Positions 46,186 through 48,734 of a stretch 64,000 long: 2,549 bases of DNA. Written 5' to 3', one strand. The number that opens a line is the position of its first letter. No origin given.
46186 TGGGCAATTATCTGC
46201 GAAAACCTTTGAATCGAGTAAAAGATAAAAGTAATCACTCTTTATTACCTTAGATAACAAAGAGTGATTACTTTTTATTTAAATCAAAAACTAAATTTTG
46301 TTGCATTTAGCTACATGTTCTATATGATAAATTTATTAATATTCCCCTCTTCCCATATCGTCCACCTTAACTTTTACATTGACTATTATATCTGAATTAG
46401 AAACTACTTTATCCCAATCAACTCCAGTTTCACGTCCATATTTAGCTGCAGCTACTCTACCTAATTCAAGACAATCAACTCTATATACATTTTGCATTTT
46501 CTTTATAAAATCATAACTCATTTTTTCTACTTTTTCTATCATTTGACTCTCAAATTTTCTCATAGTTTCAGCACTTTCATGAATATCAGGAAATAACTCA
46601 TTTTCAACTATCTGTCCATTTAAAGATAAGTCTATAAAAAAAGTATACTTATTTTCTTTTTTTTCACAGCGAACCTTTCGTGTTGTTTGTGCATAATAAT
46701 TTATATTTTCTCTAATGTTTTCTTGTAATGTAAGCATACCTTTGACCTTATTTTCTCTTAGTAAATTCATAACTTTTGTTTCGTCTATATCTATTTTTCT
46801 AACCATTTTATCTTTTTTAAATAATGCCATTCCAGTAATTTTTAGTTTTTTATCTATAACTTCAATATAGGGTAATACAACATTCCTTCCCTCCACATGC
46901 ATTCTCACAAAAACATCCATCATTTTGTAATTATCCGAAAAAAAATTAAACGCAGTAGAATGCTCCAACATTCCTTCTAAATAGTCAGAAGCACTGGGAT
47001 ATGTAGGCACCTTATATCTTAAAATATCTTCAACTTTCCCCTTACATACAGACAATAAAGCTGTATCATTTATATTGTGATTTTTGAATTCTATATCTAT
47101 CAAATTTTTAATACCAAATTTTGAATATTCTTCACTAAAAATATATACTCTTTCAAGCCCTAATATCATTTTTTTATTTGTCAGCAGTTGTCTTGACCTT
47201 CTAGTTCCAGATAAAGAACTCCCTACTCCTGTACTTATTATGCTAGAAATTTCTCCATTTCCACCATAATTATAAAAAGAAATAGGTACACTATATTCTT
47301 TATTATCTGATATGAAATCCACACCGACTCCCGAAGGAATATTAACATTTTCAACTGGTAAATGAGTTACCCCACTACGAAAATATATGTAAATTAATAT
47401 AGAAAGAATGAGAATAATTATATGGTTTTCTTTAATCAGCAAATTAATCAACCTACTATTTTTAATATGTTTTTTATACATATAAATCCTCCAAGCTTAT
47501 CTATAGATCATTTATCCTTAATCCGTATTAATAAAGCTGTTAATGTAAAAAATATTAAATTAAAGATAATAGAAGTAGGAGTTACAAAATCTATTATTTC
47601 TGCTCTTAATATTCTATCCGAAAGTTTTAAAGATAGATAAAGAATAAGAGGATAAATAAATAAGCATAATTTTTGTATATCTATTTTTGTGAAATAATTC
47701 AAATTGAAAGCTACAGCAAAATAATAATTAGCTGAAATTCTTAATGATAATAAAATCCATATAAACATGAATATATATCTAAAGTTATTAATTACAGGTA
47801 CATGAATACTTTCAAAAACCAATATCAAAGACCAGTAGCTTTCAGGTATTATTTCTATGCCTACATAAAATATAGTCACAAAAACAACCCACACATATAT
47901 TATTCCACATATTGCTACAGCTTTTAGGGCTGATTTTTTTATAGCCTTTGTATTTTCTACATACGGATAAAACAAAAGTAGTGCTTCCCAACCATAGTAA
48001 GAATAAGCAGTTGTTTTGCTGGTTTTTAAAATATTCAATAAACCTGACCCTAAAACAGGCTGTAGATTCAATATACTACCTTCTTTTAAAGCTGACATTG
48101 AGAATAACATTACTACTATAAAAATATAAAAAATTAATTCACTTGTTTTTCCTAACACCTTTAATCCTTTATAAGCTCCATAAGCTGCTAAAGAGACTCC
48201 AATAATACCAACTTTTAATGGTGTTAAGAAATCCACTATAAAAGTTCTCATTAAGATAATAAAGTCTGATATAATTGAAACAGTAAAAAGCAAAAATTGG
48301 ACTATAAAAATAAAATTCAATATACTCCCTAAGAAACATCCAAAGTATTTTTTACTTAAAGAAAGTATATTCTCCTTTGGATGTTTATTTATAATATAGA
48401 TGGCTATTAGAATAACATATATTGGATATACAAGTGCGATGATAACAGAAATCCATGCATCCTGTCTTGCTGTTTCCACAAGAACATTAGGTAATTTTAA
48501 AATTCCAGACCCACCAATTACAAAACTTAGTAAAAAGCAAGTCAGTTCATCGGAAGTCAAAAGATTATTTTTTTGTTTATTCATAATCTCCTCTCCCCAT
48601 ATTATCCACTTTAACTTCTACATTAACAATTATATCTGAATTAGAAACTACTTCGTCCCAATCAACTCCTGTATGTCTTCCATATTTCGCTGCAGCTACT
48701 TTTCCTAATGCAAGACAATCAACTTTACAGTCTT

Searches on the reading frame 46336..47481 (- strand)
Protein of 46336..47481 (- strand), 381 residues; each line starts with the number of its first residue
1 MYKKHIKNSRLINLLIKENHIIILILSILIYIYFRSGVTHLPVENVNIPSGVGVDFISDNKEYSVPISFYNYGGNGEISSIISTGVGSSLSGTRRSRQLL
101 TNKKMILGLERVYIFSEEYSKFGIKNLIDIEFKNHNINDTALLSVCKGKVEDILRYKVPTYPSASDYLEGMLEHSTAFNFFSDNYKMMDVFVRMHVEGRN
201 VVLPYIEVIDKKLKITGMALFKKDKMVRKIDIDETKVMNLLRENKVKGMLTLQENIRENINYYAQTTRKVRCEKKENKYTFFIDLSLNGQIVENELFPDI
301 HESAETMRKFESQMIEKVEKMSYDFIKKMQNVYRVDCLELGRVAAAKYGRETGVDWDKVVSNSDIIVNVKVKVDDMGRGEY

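Call 53: search_protein_families(library=pfam, proteins=[window:46336-47481:-], max_evalue=1e-8)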
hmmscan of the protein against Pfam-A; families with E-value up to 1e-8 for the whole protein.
window:46336-47481:- (381 aa): 2 families
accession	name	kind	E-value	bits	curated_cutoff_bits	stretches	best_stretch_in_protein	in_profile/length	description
PF25198.1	Spore_GerAC_N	-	1.2e-29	103.8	27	1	43-208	5-176/176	Spore germination protein N-terminal domain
PF05504.16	Spore_GerAC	-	1.8e-28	100.2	23.6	1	216-377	1-167/167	Spore germination B3/ GerAC like, C-terminal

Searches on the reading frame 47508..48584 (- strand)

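Call 53: search_protein_families(library=pfam, proteins=[window:47508-48584:-], max_evalue=1e-8)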
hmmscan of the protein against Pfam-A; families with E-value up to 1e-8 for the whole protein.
window:47508-48584:- (358 aa): 1 family
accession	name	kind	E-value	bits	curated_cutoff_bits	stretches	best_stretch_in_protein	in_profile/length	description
PF03845.19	Spore_permease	-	7.7e-60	202.8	23.4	1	15-321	7-315/321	Spore germination protein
